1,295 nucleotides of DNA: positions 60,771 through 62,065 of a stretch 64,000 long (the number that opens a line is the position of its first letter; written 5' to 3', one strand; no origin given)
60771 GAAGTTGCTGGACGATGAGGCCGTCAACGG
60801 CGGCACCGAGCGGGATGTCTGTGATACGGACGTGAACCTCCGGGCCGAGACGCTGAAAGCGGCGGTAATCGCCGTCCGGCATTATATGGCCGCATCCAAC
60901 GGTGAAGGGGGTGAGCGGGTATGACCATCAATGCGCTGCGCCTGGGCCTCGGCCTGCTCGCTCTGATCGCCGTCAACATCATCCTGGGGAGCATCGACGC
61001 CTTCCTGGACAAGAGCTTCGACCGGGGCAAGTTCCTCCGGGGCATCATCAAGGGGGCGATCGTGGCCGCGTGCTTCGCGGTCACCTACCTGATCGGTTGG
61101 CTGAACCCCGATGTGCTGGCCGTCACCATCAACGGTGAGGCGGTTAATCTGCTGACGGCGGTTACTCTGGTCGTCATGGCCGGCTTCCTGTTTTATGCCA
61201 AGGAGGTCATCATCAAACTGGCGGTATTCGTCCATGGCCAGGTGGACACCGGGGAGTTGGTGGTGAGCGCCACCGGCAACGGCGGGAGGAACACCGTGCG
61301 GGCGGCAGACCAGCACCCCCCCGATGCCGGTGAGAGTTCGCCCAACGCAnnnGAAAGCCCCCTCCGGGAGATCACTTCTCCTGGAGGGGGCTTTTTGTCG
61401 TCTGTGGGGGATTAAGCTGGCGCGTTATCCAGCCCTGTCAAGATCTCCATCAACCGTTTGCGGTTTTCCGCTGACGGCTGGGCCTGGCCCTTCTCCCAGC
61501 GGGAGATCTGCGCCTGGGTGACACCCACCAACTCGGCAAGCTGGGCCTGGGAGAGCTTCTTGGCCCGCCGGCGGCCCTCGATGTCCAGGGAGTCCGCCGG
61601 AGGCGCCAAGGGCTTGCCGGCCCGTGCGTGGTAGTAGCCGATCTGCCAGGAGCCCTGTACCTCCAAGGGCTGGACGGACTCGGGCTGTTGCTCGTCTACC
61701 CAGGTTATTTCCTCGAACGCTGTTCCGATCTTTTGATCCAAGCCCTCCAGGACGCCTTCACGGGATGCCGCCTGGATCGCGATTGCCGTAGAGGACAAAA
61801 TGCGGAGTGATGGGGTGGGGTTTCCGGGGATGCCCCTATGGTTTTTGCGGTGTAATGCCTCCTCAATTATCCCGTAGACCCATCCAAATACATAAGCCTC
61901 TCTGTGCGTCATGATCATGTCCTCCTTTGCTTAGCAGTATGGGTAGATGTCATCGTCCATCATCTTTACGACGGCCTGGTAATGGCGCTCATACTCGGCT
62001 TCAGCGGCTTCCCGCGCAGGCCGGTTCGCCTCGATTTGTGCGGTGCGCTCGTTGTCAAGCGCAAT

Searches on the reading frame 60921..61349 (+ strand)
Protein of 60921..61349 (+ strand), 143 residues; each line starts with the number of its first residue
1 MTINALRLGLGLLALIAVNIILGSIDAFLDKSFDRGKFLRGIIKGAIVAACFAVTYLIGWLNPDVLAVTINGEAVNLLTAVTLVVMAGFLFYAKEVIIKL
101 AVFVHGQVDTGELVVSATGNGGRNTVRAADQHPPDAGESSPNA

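Call 7: search_protein_families(library=phrogs, proteins=[window:60921-61349:+], max_evalue=0.001)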
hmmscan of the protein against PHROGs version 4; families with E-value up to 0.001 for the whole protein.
window:60921-61349:+ (143 aa): 0 families

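Call 57: search_protein_families(library=pfam, proteins=[window:60921-61349:+], max_evalue=0.01)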
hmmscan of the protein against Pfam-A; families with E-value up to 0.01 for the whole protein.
window:60921-61349:+ (143 aa): 2 families
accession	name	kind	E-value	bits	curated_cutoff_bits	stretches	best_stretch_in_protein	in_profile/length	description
PF06947.17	DUF1290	-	0.0051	17.4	24.4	0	12-53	11-52/86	Protein of unknown function (DUF1290)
PF05105.17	Phage_holin_4_1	-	0.0096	16.4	22.2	0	11-79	16-73/116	Bacteriophage holin family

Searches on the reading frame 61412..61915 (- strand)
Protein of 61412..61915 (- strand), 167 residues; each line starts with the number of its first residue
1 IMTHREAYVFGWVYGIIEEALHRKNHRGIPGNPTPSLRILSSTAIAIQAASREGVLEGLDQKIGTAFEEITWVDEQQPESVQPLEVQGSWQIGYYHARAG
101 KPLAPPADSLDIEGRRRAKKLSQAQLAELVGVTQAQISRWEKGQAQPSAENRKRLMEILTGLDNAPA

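Call 57: search_protein_families(library=pfam, proteins=[window:61412-61915:-], max_evalue=0.01)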
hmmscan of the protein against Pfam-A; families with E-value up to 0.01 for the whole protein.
window:61412-61915:- (167 aa): 9 families
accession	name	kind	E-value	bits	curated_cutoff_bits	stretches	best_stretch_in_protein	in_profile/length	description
PF01381.28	HTH_3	-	2.1e-12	47.3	23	1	115-159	4-48/55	Helix-turn-helix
PF13560.12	HTH_31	-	7.8e-09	36.2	27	1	115-159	9-54/64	Helix-turn-helix domain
PF12844.13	HTH_19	-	8.2e-06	26.1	30.2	1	116-158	8-50/64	Helix-turn-helix domain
PF13744.12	HTH_37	-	1.2e-05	25.5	27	1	112-163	23-72/80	Helix-turn-helix domain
PF22495.2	HTH_92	-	0.00014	21.5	27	1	115-148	3-36/45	RsaL-like HTH domain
PF15943.11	YdaS_toxin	-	0.00063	20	30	1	122-150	10-38/65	Bacterial toxin YdaS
PF15731.11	MqsA_antitoxin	-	0.00068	20.2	30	1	108-163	70-121/131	Antitoxin component of bacterial toxin-antitoxin system, MqsA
PF13443.12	HTH_26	-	0.00098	19.8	22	1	117-148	7-39/63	Cro/C1-type HTH DNA-binding domain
PF05269.17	Phage_CII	-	0.0075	16.9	21.3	0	121-142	24-45/91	Bacteriophage CII protein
